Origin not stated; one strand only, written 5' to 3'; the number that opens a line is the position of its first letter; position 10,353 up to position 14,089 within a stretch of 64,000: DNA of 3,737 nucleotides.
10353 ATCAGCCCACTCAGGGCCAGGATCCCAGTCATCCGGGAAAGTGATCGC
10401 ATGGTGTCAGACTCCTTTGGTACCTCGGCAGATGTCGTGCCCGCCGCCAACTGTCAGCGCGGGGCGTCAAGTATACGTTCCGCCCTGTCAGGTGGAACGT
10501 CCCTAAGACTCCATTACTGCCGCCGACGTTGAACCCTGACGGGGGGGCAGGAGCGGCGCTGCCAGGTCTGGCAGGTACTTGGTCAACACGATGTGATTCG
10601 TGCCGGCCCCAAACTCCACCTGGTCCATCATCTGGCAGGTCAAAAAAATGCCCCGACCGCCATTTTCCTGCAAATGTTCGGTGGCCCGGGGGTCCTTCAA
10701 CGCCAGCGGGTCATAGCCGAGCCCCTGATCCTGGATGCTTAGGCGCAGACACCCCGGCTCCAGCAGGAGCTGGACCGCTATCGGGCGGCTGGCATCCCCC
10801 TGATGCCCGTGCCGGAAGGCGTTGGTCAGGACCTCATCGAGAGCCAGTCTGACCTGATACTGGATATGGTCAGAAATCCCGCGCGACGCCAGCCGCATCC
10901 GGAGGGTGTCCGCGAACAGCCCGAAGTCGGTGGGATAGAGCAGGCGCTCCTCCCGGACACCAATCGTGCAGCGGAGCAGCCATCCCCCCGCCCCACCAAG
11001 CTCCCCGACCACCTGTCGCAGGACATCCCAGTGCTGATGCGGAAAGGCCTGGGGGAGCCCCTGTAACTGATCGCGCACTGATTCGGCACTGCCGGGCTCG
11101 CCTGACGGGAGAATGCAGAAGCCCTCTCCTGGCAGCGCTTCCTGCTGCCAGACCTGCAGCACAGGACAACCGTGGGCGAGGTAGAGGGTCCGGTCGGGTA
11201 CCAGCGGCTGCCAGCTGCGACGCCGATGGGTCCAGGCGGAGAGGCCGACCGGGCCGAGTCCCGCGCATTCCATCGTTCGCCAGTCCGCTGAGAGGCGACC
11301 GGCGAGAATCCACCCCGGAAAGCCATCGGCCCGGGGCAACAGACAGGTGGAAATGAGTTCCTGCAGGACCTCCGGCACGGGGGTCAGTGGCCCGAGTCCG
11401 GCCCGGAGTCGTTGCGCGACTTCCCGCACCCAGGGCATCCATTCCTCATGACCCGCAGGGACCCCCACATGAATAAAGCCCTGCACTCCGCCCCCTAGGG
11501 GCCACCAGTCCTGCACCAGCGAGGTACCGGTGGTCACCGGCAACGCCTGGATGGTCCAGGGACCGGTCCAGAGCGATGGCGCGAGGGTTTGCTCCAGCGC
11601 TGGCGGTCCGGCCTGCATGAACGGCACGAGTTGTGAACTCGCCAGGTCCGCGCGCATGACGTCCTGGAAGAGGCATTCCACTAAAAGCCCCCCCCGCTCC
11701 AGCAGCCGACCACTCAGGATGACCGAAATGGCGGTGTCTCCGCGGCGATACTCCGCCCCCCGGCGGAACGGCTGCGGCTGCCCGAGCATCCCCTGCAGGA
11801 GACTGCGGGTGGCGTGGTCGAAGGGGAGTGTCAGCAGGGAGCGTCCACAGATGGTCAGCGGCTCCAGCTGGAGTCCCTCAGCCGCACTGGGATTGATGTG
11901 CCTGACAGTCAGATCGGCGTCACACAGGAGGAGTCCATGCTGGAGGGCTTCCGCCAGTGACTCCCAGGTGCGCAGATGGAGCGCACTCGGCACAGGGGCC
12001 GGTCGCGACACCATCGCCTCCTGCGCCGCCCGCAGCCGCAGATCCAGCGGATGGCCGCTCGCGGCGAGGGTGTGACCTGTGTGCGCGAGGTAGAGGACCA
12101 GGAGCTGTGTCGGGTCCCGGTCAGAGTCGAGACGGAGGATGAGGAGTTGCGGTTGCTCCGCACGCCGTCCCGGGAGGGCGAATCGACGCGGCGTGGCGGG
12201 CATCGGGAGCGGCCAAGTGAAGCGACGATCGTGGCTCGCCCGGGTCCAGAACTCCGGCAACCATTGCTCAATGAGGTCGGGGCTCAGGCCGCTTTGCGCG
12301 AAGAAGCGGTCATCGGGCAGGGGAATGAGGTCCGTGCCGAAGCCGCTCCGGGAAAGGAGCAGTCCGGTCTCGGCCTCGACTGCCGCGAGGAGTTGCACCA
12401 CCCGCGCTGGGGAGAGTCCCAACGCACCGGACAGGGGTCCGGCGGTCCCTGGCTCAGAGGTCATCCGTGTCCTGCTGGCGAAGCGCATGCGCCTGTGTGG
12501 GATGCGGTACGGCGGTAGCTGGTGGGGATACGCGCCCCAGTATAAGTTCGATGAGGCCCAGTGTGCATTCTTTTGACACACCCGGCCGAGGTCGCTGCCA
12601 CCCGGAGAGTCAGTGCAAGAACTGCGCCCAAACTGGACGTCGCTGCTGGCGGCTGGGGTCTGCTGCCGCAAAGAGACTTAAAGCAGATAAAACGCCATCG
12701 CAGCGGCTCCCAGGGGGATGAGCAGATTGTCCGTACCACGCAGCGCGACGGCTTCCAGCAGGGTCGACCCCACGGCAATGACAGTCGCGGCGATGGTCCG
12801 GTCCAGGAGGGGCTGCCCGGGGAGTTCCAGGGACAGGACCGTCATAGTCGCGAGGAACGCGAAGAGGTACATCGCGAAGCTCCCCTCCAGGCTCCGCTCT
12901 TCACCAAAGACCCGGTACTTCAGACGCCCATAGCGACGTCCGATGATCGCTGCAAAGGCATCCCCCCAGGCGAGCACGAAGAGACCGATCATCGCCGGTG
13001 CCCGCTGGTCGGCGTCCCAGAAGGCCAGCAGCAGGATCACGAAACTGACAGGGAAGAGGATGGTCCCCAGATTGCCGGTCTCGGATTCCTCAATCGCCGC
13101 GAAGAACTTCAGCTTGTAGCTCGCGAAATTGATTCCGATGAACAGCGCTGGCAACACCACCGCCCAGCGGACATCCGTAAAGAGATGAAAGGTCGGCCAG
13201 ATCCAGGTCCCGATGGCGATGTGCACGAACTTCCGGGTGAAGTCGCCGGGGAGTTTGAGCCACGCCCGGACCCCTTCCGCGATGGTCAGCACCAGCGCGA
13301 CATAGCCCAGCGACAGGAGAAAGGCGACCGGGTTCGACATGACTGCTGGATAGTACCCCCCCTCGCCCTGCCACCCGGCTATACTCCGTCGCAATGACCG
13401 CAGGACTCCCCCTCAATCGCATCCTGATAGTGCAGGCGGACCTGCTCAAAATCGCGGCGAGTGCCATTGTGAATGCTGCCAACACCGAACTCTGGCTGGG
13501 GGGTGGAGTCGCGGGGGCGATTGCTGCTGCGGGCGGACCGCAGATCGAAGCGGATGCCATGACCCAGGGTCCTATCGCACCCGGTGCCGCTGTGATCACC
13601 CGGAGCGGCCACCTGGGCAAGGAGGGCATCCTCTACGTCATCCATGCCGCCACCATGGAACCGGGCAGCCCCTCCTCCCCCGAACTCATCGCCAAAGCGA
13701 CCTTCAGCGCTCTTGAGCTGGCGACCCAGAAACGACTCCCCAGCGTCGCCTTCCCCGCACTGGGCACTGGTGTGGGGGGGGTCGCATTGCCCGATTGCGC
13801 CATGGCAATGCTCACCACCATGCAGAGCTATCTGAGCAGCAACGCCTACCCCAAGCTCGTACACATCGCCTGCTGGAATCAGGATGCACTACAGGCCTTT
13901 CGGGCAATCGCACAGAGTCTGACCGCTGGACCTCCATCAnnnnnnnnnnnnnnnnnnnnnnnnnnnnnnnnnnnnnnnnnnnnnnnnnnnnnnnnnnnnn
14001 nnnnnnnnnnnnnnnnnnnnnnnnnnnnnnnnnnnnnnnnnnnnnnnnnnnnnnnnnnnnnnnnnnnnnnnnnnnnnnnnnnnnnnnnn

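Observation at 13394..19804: Macro-domain-led four-gene operon with two large paralogous secreted/membrane proteins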

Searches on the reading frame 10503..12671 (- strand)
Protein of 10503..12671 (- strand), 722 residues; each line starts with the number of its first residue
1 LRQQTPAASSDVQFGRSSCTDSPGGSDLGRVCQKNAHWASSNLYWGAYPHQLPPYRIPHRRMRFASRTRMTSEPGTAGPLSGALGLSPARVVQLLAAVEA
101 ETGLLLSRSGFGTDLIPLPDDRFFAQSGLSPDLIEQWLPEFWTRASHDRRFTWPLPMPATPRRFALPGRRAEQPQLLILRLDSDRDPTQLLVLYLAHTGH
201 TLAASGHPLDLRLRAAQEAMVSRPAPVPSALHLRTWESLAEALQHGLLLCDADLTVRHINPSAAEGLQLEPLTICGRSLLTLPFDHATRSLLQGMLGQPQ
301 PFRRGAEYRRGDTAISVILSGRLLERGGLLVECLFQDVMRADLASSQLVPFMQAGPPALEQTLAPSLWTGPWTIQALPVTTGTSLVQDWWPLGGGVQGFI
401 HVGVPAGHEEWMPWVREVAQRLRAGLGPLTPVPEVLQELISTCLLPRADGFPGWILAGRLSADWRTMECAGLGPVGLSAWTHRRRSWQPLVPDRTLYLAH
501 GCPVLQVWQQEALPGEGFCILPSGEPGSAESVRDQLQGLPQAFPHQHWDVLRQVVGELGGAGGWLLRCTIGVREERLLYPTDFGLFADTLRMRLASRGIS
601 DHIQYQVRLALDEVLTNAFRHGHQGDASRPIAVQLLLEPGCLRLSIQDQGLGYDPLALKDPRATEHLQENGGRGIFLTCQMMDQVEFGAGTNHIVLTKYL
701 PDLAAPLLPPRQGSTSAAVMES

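Call 11: search_protein_families(library=pfam, proteins=[window:10503-12671:-], max_evalue=0.01)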
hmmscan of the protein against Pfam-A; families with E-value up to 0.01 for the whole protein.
window:10503-12671:- (722 aa): 2 families
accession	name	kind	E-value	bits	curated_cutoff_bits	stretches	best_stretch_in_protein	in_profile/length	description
PF13581.12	HATPase_c_2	-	2.6e-21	76.4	27.4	1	594-698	19-127/127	Histidine kinase-like ATPase domain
PF02518.31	HATPase_c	-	0.00032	21.6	26.4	1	606-675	5-75/111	Histidine kinase-, DNA gyrase B-, and HSP90-like ATPase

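Call 79: search_protein_families(library=padloc, proteins=[window:10503-12671:-], max_evalue=0.01)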
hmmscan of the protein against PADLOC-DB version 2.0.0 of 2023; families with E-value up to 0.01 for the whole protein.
window:10503-12671:- (722 aa): 0 families

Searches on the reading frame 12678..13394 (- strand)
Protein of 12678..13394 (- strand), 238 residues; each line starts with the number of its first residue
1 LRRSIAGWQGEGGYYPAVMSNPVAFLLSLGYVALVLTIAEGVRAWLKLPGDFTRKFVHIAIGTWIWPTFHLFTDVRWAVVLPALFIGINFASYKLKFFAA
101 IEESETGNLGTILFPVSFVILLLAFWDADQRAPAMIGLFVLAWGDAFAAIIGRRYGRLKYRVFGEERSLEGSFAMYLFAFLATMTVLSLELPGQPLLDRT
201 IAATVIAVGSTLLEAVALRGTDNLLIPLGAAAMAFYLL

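Call 11: search_protein_families(library=pfam, proteins=[window:12678-13394:-], max_evalue=0.01)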
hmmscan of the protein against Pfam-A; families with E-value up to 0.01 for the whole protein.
window:12678-13394:- (238 aa): 0 families

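Call 28: search_protein_families(library=pfam, proteins=[window:12678-13340:-], max_evalue=0.001)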
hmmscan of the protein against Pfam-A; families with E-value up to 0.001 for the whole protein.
window:12678-13340:- (220 aa): 0 families

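Call 78: search_protein_families(library=pfam, proteins=[window:12678-13340:-], max_evalue=1)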
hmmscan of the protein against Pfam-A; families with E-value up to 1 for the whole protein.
window:12678-13340:- (220 aa): 1 family
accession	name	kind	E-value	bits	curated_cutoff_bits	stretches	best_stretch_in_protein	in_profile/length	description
PF11241.13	DUF3043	-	0.32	11.5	25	0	90-160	77-151/171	Protein of unknown function (DUF3043)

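Call 79: search_protein_families(library=padloc, proteins=[window:12678-13340:-], max_evalue=0.01)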
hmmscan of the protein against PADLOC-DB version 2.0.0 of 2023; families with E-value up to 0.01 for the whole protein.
window:12678-13340:- (220 aa): 0 families

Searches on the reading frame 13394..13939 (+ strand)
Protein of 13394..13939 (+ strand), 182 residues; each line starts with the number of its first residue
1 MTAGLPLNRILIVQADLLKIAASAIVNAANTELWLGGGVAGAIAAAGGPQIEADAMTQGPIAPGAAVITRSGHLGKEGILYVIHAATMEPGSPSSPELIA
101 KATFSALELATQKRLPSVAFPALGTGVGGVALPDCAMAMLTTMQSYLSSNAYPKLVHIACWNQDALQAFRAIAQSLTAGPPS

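Call 7: search_protein_families(library=pfam, proteins=[window:13394-13939:+], max_evalue=1)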
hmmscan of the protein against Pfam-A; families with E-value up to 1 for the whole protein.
window:13394-13939:+ (182 aa): 1 family
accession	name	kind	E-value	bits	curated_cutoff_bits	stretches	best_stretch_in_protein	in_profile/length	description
PF01661.27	Macro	-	2.6e-26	92.3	22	1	26-137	1-116/118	Macro domain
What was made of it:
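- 13394..13942 (+): Macro-domain protein, 182 aa, cytoplasmic (no signal peptide). MacroD-like of the Af1521/TTHA0132 subtype: NAAN 27-30, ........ 36-43 (Ala in place of the MacroD Asp), GTGVGG 124-129. Pfam Macro E 2.6e-26 (call 7).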

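Call 8: search_protein_families(library=ncbifam, proteins=[window:13394-13939:+], max_evalue=1)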
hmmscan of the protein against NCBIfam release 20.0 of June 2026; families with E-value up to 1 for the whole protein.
window:13394-13939:+ (182 aa): 12 families
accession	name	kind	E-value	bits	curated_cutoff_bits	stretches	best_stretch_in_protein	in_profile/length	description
NF001666.0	PRK00431.2-2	equivalog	3.3e-30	105.1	246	1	10-150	3-141/164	ADP-ribose-binding protein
NF001660.0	PRK00431.1-1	equivalog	7.4e-26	90.7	271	1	9-170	4-168/177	O-acetyl-ADP-ribose deacetylase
NF001667.0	PRK00431.2-3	equivalog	2.6e-23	82.6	252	1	10-173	10-173/182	ADP-ribose-binding protein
NF001664.0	PRK00431.1-6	equivalog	5.6e-23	81.2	200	1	9-174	3-170/173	O-acetyl-ADP-ribose deacetylase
NF001663.0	PRK00431.1-4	equivalog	1.3e-21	77.4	285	1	7-173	6-175/180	ADP-ribose-binding protein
NF001661.0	PRK00431.1-2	equivalog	1.5e-19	70.6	291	1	9-173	2-172/179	O-acetyl-ADP-ribose deacetylase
NF001668.0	PRK00431.2-4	equivalog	1.2e-18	67.2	278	1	11-149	52-190/220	ADP-ribose-binding protein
NF009880.0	PRK13341.1-1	equivalog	1.9e-18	66.2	891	1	9-132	428-554/599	AAA family ATPase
NF001665.0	PRK00431.2-1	equivalog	2.4e-18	66.3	315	1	10-176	10-174/177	ADP-ribose-binding protein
NF001662.0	PRK00431.1-3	equivalog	4.5e-17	62.5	215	1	10-167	5-175/185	[protein ADP-ribosylglutamate] hydrolase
NF003163.0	PRK04143.1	equivalog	4e-10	39.5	272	1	8-153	83-239/265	protein-ADP-ribose hydrolase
NF048014.1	antitoxin_DarG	equivalog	2.5e-06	27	250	1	12-137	3-129/338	type II toxin-antitoxin system antitoxin DNA ADP-ribosyl glycohydrolase DarG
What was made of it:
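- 13394..13942 (+): NCBIfam ADP-ribose-binding/O-acetyl-ADP-ribose deacetylase models match below their equivalog cut-offs (call 8).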

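Call 45: list_cluster_members(proteins=[P0007, P0001, P0004, window:13394-13939:+, window:16605-17318:+])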
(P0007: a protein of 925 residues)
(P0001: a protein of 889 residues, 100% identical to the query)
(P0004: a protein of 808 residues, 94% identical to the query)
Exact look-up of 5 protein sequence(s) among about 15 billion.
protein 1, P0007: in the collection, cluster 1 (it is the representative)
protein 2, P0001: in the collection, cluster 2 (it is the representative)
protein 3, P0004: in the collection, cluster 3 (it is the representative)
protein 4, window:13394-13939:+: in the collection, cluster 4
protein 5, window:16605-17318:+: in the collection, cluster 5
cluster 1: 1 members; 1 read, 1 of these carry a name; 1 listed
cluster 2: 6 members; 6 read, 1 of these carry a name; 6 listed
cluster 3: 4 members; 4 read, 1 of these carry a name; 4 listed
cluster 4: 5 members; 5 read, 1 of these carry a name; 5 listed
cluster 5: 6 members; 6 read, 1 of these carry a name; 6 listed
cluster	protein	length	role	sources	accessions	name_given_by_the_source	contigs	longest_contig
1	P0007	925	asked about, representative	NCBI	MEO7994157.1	MAG: hypothetical protein ABI743_07135 [bacterium]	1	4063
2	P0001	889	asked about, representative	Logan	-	-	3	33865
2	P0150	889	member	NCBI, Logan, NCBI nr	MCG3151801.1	MAG: hypothetical protein GEEBNDBF_01085 [bacterium] | hypothetical protein [bacterium]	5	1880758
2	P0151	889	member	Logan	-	-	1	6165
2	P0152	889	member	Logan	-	-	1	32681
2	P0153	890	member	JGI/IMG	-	-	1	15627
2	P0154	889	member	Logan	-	-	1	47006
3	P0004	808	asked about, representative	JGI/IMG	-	-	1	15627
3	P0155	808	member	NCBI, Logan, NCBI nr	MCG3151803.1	MAG: hypothetical protein GEEBNDBF_01087 [bacterium] | hypothetical protein [bacterium]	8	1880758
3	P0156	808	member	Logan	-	-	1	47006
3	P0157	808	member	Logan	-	-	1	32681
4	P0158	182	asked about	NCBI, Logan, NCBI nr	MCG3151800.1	MAG: O-acetyl-ADP-ribose deacetylase [bacterium] | O-acetyl-ADP-ribose deacetylase [bacterium]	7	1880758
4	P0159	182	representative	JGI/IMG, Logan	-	-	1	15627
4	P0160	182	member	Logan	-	-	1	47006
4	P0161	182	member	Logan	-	-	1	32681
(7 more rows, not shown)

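Call 63: search_solved_structures(query=window:13394-13939:+, max_evalue=0.00001, show_alignments=2)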
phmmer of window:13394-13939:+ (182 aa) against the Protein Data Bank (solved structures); distinct sequences matched with E-value up to 0.00001: 51.
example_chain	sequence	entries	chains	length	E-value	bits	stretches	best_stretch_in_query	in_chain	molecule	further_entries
2dx6_A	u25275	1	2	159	9.1e-27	97.5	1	9-143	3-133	Hypothetical protein TTHA0132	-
3vfq_A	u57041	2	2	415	8.6e-24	87.8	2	10-145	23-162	Poly [ADP-ribose] polymerase 14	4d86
4ess_A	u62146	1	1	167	5.2e-23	85.2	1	9-140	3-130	OR187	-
4etk_A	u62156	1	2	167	5.6e-23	85.1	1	9-132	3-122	De novo designed serine hydrolase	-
4etj_A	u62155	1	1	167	6.1e-23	85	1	9-140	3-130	Serine hydrolase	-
3v45_A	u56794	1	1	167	6.4e-23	85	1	9-140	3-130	Serine hydrolase OSH55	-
4gvv_A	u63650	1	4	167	1e-22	84.3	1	9-132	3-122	De novo design serine hydrolase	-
5cms_R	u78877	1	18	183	2.3e-22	83.1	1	8-169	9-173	O-acetyl-ADP-ribose deacetylase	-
5cb3_A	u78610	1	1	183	5.7e-22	81.8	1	8-169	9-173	O-acetyl-ADP-ribose deacetylase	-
4jgk_A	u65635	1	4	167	6.3e-22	81.7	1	9-140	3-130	evolved variant of a designed serine hydrolase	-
1spv_A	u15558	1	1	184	6.4e-22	81.7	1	8-169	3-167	putative polyprotein/phosphatase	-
9w48_A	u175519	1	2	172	1.2e-21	80.8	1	11-174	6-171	Macro domain-containing protein DR_2288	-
5cb5_R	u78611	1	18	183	1.2e-21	80.8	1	8-169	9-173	O-acetyl-ADP-ribose deacetylase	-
4j4z_A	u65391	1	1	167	1.8e-21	80.3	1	9-132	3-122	Designed serine hydrolase variant OSH55.4_H1.2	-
4jvv_A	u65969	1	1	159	2.1e-21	80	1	9-131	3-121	evolved variant of the computationally designed serine hydrolase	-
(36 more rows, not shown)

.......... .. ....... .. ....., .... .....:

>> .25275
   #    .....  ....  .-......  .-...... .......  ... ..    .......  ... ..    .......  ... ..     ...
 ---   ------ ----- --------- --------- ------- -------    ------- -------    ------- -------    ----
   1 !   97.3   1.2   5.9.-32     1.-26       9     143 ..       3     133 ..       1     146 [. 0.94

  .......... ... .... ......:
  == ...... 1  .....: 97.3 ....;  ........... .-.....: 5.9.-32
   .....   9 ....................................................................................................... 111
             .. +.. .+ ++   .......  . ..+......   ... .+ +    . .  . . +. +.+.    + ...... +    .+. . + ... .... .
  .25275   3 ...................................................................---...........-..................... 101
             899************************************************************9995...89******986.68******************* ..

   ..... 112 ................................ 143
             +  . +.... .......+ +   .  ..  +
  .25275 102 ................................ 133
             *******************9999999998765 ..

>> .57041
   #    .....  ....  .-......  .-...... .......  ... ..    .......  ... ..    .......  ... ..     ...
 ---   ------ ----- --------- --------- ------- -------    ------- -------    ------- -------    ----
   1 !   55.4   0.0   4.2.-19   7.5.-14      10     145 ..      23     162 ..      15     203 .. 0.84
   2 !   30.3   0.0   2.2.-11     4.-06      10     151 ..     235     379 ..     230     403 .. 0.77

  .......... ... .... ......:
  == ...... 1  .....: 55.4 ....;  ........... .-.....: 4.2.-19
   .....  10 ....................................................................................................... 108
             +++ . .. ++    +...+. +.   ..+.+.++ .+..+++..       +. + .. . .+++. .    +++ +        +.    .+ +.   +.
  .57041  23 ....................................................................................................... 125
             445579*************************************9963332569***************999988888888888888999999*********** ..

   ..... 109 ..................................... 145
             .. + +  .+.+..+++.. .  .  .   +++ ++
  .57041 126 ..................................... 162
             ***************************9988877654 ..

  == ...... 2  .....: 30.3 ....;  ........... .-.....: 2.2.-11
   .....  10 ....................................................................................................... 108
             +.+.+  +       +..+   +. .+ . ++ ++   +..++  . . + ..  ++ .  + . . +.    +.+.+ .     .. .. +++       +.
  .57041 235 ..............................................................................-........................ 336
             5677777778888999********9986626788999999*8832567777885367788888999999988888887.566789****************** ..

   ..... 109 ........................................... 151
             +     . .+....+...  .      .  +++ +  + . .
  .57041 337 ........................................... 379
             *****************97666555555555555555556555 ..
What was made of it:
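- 13394..13942 (+): Best solved relative is TTHA0132 (2dx6), E 9e-27 (call 63).
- Its closest relatives are ordinary stand-alone housekeeping-type macro proteins such as TTHA0132, YmdB and DR_2288 (call 63). The macro protein is closest to housekeeping MacroD-like proteins (call 63).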

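Call 79: search_protein_families(library=padloc, proteins=[window:13394-13939:+], max_evalue=0.01)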
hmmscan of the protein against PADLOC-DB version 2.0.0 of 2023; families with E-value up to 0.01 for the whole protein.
window:13394-13939:+ (182 aa): 1 family
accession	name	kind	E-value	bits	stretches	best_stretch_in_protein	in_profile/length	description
PDLC02990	DarG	-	2.3e-07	28.6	1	10-137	2-127/329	-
